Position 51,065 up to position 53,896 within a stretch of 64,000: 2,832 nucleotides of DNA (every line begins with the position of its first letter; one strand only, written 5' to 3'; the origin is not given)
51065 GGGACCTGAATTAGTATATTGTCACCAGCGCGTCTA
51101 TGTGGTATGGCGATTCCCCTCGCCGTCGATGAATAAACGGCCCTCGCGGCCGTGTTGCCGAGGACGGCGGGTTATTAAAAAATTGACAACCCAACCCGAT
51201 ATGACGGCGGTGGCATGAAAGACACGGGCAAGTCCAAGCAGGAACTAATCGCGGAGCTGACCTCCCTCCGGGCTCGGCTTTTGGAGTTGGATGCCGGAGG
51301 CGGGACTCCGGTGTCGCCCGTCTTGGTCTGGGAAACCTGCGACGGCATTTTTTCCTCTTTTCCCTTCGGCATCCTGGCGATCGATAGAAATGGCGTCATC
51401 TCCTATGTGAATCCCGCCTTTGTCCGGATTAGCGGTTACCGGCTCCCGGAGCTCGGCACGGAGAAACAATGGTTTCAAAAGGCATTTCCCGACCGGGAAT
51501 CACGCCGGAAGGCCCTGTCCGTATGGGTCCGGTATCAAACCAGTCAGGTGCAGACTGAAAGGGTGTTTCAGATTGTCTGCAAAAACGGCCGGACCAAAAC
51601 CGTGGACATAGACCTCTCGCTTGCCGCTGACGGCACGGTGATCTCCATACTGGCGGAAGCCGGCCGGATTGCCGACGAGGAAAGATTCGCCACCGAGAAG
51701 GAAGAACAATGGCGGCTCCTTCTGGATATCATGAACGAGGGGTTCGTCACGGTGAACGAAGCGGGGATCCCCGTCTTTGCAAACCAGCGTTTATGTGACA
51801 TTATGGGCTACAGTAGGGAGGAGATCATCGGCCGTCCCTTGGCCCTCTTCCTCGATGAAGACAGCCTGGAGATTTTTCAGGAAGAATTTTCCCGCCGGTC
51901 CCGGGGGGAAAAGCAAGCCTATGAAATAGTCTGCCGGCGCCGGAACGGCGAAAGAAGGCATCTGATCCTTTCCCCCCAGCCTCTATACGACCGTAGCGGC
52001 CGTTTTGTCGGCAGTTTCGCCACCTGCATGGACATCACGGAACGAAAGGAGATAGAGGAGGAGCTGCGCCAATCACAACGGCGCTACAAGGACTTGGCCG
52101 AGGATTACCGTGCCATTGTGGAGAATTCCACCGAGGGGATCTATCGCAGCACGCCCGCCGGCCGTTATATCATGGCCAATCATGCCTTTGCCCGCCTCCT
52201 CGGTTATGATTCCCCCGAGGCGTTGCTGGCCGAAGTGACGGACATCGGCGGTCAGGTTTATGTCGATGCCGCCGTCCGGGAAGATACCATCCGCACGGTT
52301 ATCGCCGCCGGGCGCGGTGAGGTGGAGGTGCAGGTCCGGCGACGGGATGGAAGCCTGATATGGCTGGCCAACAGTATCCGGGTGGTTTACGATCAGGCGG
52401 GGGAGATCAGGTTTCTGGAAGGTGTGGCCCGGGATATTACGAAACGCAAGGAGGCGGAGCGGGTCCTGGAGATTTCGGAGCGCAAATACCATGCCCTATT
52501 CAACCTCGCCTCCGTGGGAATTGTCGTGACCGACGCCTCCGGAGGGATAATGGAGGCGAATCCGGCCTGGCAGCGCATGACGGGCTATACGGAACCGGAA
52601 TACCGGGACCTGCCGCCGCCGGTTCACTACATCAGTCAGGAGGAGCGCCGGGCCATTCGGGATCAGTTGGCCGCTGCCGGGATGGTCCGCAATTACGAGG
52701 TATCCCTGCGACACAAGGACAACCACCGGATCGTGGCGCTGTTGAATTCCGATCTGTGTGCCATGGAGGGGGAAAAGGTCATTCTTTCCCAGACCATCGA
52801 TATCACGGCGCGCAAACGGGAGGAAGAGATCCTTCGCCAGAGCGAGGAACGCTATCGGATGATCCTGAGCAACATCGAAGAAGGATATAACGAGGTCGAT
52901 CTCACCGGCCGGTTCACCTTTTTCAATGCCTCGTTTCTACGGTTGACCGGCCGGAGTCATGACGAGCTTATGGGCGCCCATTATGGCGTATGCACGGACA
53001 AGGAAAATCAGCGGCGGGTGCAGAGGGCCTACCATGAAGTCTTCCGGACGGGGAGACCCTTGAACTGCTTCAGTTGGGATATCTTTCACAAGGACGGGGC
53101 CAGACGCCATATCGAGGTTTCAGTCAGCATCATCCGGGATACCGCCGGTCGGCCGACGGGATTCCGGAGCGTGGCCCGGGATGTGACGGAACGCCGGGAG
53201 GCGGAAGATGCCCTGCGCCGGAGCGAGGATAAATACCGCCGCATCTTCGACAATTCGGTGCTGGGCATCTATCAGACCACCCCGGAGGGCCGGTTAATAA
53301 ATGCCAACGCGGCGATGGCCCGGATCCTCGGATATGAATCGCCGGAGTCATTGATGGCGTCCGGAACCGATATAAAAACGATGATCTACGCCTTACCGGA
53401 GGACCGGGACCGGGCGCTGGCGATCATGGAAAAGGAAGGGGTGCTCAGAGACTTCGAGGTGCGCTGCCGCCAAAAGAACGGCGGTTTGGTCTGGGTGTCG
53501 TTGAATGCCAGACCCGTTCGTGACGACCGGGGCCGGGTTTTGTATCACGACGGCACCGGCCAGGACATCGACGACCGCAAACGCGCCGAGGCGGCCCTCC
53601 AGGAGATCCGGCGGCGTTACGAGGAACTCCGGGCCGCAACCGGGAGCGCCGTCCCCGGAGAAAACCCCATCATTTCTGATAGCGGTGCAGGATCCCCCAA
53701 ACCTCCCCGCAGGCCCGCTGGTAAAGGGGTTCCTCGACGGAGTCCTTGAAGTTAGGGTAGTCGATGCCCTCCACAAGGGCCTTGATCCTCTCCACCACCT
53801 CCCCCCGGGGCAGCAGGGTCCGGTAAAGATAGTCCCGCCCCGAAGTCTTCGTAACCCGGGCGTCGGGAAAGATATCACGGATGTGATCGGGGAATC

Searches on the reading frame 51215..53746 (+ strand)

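Call 74: search_protein_families(library=pfam, proteins=[window:51215-53746:+], max_evalue=0.00001)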
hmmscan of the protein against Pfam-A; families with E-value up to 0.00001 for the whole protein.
window:51215-53746:+ (844 aa): 6 families
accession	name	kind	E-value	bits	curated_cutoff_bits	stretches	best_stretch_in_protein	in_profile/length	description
PF13426.13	PAS_9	-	2.8e-70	233.6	27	5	175-276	2-103/103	PAS domain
PF00989.32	PAS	-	2.5e-68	227.6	22.6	6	164-274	1-113/113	PAS fold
PF08448.16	PAS_4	-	6.8e-56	187.7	23.1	3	173-279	4-110/110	PAS fold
PF08447.18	PAS_3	-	2.1e-48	163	25.6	4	695-780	2-87/89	PAS fold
PF13188.13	PAS_8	-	1.5e-47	158.4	21.8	3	424-467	2-47/65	PAS domain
PF12860.13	PAS_7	-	2.4e-06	28.1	27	0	170-281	1-114/115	PAS fold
